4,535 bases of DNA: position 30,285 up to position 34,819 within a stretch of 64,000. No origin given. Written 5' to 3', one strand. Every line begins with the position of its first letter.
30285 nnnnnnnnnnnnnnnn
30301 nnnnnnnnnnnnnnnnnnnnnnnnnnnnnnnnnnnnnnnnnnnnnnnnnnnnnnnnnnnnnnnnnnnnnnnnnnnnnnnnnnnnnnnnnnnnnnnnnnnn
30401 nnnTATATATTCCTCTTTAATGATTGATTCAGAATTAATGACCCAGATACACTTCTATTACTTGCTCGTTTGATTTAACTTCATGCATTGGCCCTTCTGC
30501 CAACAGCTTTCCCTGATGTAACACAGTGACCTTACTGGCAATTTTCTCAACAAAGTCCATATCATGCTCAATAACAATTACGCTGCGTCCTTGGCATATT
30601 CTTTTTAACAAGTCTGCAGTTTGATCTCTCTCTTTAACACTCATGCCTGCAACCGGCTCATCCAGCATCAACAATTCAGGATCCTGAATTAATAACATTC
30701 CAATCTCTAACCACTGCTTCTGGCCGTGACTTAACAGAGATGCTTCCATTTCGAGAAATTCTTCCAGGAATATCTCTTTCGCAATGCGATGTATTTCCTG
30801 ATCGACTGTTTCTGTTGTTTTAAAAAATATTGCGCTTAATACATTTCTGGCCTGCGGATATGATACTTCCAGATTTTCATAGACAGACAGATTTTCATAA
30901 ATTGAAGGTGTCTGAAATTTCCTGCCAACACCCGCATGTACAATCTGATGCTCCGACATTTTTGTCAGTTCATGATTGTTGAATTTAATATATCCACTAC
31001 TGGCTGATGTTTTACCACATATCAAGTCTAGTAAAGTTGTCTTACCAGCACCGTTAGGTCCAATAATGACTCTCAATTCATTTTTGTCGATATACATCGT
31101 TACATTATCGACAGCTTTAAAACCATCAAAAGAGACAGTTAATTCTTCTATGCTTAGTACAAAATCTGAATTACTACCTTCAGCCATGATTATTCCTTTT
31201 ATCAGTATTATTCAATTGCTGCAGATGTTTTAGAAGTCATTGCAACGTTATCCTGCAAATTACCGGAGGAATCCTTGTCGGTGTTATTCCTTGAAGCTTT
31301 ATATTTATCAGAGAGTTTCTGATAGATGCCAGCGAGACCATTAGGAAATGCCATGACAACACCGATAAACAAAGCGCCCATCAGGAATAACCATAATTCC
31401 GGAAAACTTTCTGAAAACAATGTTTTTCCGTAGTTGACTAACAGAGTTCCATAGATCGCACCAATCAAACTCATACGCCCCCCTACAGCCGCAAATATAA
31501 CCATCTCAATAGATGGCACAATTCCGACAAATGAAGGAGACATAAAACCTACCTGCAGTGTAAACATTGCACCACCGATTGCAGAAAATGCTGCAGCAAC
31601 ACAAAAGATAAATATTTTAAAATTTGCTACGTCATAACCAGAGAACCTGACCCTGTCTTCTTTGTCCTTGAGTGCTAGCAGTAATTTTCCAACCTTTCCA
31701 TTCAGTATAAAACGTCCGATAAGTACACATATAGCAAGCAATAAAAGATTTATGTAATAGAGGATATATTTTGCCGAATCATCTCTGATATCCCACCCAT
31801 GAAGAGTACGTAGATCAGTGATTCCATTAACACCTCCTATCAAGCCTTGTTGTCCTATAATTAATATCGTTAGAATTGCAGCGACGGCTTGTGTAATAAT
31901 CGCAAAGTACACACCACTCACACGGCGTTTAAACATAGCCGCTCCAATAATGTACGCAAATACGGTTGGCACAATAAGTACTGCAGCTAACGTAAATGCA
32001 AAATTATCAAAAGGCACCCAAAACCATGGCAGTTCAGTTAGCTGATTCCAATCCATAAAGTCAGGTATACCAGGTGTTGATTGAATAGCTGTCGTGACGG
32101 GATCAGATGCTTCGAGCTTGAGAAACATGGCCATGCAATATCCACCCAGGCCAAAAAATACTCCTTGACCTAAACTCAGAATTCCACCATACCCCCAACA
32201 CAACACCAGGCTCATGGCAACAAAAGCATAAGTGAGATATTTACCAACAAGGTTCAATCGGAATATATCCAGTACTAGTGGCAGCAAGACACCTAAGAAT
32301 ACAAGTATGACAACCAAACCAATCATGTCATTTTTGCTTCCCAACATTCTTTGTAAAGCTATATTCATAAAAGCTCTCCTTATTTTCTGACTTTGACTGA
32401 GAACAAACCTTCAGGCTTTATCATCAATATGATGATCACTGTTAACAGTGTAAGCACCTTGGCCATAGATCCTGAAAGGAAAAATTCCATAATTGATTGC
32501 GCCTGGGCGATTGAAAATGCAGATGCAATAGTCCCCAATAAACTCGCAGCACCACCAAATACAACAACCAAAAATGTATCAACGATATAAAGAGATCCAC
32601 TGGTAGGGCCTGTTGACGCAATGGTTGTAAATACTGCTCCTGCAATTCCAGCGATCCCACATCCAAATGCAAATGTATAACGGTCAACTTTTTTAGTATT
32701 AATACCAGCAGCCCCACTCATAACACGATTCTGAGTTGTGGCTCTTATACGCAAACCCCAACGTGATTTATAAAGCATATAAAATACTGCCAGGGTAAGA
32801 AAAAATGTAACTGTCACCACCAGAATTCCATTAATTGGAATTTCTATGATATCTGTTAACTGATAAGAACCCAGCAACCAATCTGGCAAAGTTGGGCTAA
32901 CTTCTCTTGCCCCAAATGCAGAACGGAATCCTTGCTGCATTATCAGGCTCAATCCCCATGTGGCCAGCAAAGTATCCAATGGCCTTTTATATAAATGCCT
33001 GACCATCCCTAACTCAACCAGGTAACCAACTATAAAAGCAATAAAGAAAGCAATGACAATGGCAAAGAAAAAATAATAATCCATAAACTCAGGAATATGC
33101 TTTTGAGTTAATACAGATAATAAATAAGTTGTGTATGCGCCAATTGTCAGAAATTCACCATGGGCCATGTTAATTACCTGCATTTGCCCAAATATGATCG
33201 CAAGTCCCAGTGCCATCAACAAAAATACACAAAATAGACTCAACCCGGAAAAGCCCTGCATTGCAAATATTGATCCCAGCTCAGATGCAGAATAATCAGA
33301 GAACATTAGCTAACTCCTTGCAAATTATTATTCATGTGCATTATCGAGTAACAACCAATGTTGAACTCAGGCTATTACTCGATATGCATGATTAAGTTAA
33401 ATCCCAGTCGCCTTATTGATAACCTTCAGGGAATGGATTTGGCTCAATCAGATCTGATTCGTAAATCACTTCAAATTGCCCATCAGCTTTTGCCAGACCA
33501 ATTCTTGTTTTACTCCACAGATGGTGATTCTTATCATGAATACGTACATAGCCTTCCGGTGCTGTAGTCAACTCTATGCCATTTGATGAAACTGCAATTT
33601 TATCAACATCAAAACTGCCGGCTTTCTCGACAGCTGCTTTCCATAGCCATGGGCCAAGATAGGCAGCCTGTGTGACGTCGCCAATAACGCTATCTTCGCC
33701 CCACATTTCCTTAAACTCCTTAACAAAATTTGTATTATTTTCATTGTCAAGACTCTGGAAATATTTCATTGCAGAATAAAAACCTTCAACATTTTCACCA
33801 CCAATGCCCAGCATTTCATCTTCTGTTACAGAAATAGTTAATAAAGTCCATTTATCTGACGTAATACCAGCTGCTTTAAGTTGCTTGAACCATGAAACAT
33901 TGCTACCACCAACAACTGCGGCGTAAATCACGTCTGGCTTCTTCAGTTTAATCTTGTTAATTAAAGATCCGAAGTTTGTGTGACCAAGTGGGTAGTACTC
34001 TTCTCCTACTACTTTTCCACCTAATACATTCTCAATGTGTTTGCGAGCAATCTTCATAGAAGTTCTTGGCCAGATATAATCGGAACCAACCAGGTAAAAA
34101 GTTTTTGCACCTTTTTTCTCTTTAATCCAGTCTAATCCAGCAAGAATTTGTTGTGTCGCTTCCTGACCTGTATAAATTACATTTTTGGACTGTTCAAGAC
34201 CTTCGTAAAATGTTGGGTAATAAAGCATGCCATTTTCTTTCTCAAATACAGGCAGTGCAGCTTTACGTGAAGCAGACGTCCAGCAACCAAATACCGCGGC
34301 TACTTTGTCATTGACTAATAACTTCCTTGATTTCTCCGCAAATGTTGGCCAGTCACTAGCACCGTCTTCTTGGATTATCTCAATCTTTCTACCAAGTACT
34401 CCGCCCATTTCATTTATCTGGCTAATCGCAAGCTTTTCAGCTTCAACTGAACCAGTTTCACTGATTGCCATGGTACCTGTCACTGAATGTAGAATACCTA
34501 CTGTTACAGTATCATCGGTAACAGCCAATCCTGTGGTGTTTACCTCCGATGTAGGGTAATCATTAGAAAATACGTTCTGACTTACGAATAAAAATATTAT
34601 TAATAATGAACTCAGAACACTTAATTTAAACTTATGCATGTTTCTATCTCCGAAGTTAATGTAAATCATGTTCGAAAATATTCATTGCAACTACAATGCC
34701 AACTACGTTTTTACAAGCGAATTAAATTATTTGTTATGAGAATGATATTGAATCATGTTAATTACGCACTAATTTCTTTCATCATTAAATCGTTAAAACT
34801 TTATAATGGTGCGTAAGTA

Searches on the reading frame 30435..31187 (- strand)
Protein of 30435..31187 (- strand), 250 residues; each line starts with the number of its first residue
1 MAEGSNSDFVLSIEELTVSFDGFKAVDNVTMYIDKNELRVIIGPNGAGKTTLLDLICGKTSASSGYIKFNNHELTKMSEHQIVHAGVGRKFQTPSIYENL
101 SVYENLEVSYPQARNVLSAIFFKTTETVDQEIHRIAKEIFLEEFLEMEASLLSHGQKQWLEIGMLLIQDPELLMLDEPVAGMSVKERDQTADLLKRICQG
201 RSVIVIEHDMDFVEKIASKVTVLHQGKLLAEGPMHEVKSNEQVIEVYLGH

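Call 11: search_protein_families(library=pfam, proteins=[window:30435-31187:-], max_evalue=0.00001)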
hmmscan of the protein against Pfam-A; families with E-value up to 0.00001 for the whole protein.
window:30435-31187:- (250 aa): 6 families
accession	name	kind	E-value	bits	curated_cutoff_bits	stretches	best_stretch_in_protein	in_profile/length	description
PF00005.33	ABC_tran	-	2.2e-30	106.5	25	1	27-180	2-137/137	ABC transporter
PF02463.25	SMC_N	-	1.7e-09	37.9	40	1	19-224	6-213/220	RecF/RecN/SMC N terminal domain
PF13304.12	AAA_21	-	1.3e-08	35.7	27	0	40-56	3-19/304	AAA domain, putative AbiEii toxin, Type IV TA system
PF12399.14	BCA_ABC_TP_C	-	1.9e-08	34.1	25.5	1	227-250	1-24/27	Branched-chain amino acid ATP-binding cassette transporter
PF13476.12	AAA_23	-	1.2e-06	29.8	27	1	20-62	4-45/201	AAA domain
PF13175.12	AAA_15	-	7.5e-06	26.2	32.1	0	21-76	9-67/374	AAA ATPase domain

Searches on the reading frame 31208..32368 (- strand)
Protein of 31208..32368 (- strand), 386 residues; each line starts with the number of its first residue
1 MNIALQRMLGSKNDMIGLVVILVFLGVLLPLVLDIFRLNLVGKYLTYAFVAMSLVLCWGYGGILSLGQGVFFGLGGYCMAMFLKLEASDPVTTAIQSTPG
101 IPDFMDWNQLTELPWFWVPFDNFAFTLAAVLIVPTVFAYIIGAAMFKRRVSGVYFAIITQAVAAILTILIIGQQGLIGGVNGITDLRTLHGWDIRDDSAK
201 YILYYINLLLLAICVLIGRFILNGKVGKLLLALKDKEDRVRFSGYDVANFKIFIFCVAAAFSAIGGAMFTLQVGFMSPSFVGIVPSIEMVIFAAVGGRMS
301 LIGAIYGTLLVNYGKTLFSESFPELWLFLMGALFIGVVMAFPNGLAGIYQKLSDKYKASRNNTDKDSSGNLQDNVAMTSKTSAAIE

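Call 11: search_protein_families(library=pfam, proteins=[window:31208-32368:-], max_evalue=0.00001)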
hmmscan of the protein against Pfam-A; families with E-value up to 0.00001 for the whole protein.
window:31208-32368:- (386 aa): 1 family
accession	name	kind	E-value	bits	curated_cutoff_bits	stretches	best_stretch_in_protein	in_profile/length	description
PF02653.21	BPD_transp_2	-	8.6e-32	110.8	26.8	1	38-338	3-269/269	Branched-chain amino acid transport system / permease component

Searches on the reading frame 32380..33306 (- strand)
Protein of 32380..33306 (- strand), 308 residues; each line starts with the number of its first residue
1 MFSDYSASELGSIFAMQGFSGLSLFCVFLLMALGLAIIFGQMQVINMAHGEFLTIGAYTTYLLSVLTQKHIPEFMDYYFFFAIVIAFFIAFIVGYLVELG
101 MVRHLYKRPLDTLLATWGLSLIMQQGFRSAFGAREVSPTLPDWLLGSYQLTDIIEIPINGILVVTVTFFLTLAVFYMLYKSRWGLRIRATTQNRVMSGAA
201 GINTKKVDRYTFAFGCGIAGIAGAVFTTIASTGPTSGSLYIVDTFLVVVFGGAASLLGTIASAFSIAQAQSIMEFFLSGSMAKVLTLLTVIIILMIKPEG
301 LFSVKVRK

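Call 11: search_protein_families(library=pfam, proteins=[window:32380-33306:-], max_evalue=0.00001)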
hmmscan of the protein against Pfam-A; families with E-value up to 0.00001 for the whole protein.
window:32380-33306:- (308 aa): 1 family
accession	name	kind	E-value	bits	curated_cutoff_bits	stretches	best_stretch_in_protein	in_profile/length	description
PF02653.21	BPD_transp_2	-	1.8e-39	135.9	26.8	1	20-294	4-269/269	Branched-chain amino acid transport system / permease component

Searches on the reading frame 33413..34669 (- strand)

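Call 11: search_protein_families(library=pfam, proteins=[window:33413-34669:-], max_evalue=0.00001)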
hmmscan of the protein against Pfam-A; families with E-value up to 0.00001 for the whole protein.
window:33413-34669:- (418 aa): 3 families
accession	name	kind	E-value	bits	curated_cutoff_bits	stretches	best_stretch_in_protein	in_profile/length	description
PF13433.12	Peripla_BP_5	-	4.4e-127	424.6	27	1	56-415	2-359/363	Periplasmic binding protein domain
PF13458.12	Peripla_BP_6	-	3.9e-83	280.4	31.7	1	54-397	1-342/343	Periplasmic binding protein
PF01094.35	ANF_receptor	-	1.8e-07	31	25.4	1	77-324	5-269/353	Receptor family ligand binding region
